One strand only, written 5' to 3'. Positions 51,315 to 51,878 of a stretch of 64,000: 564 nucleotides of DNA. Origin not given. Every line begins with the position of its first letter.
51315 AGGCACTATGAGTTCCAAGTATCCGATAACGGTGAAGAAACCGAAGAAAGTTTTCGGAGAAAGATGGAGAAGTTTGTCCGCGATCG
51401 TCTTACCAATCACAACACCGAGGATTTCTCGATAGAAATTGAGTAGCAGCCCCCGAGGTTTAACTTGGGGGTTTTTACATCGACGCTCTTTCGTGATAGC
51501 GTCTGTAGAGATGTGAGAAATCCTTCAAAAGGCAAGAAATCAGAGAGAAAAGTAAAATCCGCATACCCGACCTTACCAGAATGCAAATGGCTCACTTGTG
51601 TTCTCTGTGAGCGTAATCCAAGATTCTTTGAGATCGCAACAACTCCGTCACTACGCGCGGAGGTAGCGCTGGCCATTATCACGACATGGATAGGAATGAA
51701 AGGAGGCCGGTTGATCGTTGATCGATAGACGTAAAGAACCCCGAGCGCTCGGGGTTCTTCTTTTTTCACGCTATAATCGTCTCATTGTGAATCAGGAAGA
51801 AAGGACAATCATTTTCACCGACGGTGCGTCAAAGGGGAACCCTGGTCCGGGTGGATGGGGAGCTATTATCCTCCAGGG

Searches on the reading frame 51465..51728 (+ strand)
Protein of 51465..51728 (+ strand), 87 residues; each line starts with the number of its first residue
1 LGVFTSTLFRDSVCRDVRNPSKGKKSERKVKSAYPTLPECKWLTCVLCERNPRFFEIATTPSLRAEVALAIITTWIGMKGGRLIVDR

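Call 10: search_protein_families(library=pfam, proteins=[window:51465-51728:+], max_evalue=1)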
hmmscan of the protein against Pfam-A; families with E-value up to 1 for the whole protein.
window:51465-51728:+ (87 aa): 0 families

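Call 25: find_homologous_proteins(query=window:51513-51725:+, max_evalue=0.01)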
Query seq(71 aa) (71 aa): 1 proteins with E <= 0.01 among 1 candidates.
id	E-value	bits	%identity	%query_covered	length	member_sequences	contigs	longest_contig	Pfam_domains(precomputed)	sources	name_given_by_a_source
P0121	5.9e-26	107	83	85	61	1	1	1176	-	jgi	jgi:hypothetical protein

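Call 27: find_encoding_contigs(protein=P0121, flank=3000, max_places=4)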
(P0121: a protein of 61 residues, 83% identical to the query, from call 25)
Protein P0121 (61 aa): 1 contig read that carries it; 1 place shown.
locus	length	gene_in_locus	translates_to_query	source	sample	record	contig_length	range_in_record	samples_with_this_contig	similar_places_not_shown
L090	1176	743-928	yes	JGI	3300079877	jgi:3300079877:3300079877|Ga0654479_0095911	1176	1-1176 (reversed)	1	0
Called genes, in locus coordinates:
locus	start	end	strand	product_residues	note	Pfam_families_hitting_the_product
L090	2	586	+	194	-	?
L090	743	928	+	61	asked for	-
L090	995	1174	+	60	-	?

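Call 33: search_protein_families(library=ncbifam, proteins=[window:51513-51725:+, P0121], max_evalue=10)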
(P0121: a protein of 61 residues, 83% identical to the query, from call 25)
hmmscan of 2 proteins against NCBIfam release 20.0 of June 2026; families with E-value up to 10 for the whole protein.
seq(71 aa): 0 families

P0121 (61 aa): 0 families

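Call 34: search_protein_families(library=phrogs, proteins=[window:51513-51725:+, P0121], max_evalue=10)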
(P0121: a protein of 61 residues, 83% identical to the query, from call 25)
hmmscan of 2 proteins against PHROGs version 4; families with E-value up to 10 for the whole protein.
seq(71 aa): 0 families

P0121 (61 aa): 0 families

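Call 35: search_protein_families(library=pfam, proteins=[window:51513-51725:+, P0121], max_evalue=10)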
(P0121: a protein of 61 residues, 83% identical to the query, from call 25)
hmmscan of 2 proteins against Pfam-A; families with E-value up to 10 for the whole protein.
seq(71 aa): 0 families

P0121 (61 aa): 0 families

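Call 38: search_protein_representatives(alignment_id=A1)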
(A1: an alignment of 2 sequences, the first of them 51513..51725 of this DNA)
Query: 2 sequences, 71 profile positions. Proteins with E-value up to 0.001 (for the whole library): 4; up to 1e-10: 1; up to 1e-30: 1. The best 4 are listed.
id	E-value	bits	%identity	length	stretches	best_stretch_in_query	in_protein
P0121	6.0e-39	148.0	-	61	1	12-71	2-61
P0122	2.3e-04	37.2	-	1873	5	23-64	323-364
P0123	8.4e-04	35.4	-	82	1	13-61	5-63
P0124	9.1e-04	35.3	-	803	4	36-60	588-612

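Call 41: find_encoding_contigs(protein=P0123, flank=3500, max_places=4)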
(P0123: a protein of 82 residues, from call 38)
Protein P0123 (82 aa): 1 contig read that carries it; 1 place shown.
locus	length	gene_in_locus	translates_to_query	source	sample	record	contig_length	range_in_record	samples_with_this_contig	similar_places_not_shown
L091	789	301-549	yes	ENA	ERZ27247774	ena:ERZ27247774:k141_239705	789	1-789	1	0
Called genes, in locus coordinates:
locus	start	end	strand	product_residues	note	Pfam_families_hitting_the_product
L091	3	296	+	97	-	?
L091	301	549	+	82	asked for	-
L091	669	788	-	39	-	?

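Call 44: find_related_loci(query=A3, collection=metagenome_contigs, flank=3000)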
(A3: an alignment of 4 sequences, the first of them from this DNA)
Query A3 (71 aa) in metagenome_contigs; peptide patterns used: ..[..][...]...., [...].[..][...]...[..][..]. (x = any residue, [..] = any of these).
130 stretches matched a pattern, but none encodes a relative of the query by tblastn (E <= 1e-3).

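Call 45: find_related_loci(query=A3, collection=viral_contigs, flank=3000)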
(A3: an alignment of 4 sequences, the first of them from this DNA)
Query A3 (71 aa) in viral_contigs; peptide patterns used: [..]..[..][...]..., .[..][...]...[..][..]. (x = any residue, [..] = any of these).
30 stretches matched a pattern, but none encodes a relative of the query by tblastn (E <= 1e-3).

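Call 47: predict_structure(alignment_id=A1)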
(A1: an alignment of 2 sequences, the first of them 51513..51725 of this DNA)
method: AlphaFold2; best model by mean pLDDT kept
length: 71 residues; sequences in the alignment: 2
mean_pLDDT: 74.1   pTM: 0.55
mean pLDDT of the five models: 74.1, 71.1, 71.1, 55.9, 54.8
residues with pLDDT >= 90: 0; 70-90: 47; 50-70: 15; < 50: 9
segments of 3 or more residues with pLDDT < 50: 7-9
pLDDT, mean of each block of 10 residues (from residue 1): 48 66 88 86 86 86 62 40
secondary structure, 60 per line:
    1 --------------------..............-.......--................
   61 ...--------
elements in order: H21-34 H36-42 H45-63

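Call 49: fold_search(model_id=the predicted structure, library=pdb)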
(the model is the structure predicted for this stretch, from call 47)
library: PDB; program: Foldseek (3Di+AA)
matches with E <= 10: 7; with E <= 0.001: 0
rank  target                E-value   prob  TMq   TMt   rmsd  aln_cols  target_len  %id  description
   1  7tjj_C                4.6e+00  0.12  0.31  0.06   5.3        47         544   21  S. cerevisiae ORC bound to 84 bp ARS1 DNA and Cdc6 (state 1) with docked Orc6 N-terminal domain (released 2022-10-05)
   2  9xrl_h                4.6e+00  0.11  0.37  0.05  12.8        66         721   18  Structure of mouse cytoplasmic lattice (CPL) repeating unit (released 2026-03-18)
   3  7tjh_C                4.9e+00  0.11  0.31  0.06   5.4        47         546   21  S. cerevisiae ORC bound to 84 bp ARS1 DNA and Cdc6 (state 1) with flexible Orc6 N-terminal domain (released 2022-10-05)
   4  9xrl_Q                7.5e+00  0.13  0.40  0.06   2.8        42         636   24  Structure of mouse cytoplasmic lattice (CPL) repeating unit (released 2026-03-18)
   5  9gjw_C                8.5e+00  0.05  0.28  0.06   6.0        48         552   25  OCCM maturation intermediate stalled with an Arginine Finger mutation in Mcm2 (released 2025-03-05)
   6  9xrl_i                9.1e+00  0.12  0.40  0.05   2.8        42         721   24  Structure of mouse cytoplasmic lattice (CPL) repeating unit (released 2026-03-18)
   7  8a22_Yc               9.6e+00  0.02  0.24  0.14  12.0        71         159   18  Structure of the mitochondrial ribosome from Polytomella magna (released 2022-11-16)

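Call 62: fold_search(model_id=the predicted structure, library=viral)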
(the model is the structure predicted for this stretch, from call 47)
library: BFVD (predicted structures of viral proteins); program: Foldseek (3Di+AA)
matches with E <= 10: 48; with E <= 0.001: 0
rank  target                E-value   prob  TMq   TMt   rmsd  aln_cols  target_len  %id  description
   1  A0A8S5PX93            8.8e-01  0.38  0.43  0.17   6.1        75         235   15  Uncharacterized protein [Myoviridae sp. ctgsk7]
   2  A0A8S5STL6            1.7e+00  0.10  0.30  0.23  11.9        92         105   15  Uncharacterized protein [Phage sp. ctcqm2]
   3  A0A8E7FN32            2.8e+00  0.11  0.36  0.24   9.5        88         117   12  (no name in the UniProt tables at hand)
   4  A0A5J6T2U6            3.0e+00  0.08  0.30  0.24  12.8        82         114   12  Uncharacterized protein [Aeromonas phage vB_AhyS-A18P4]
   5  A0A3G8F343            3.2e+00  0.41  0.55  0.35   3.7        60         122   13  Uncharacterized protein [Salmonella phage Lumpael]
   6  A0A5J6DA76            3.2e+00  0.10  0.35  0.21  13.9        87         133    9  Uncharacterized protein [Erwinia phage pEp_SNUABM_08]
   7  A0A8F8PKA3            3.2e+00  0.09  0.29  0.26  11.1        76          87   12  Uncharacterized protein [Clandestinovirus]
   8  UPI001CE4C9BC         3.6e+00  0.12  0.37  0.34  13.2        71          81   13  (no name look-up for this kind of identifier)
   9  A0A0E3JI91            4.6e+00  0.11  0.41  0.37   5.8        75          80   16  (no name in the UniProt tables at hand)
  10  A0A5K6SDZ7            4.6e+00  0.11  0.35  0.04  11.4        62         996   18  Polyprotein [Strawberry latent ringspot virus]
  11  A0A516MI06            4.6e+00  0.10  0.37  0.42   6.4        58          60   17  (no name in the UniProt tables at hand)
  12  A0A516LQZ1            5.5e+00  0.05  0.27  0.23  13.0        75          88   13  (no name in the UniProt tables at hand)
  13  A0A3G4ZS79            5.5e+00  0.03  0.23  0.09  10.2        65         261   14  Uncharacterized protein [Edafosvirus sp.]
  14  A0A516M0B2            5.9e+00  0.08  0.32  0.24   7.9        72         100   19  (no name in the UniProt tables at hand)
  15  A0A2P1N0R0            5.9e+00  0.07  0.28  0.39   7.7        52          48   15  (no name in the UniProt tables at hand)
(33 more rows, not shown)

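Call 68: search_solved_structures(query=A3, max_evalue=10)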
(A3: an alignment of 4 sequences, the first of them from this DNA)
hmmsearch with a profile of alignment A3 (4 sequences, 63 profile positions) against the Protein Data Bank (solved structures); distinct sequences matched with E-value up to 10: 0.

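Call 69: search_protein_families(library=padloc, alignment_id=A3, max_evalue=1)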
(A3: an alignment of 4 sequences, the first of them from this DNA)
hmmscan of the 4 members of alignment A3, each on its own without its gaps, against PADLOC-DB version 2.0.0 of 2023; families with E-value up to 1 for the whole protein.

A. member 1, seq(71 aa): 0 families

B. families by the number of members that match (of 4 scanned): 0 families

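Call 73: find_homologous_proteins(query=A3, max_evalue=0.01)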
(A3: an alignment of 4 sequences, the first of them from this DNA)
Query A3 (4 sequences) (71 aa, profile of the alignment): 3 proteins with E <= 0.01 among 20 candidates.
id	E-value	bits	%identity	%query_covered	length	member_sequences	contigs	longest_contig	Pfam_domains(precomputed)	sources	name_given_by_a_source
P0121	1.2e-32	129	83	85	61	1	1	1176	-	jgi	jgi:hypothetical protein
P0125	2.5e-28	116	64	77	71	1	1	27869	-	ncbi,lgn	-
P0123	4.3e-27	112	37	80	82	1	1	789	-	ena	-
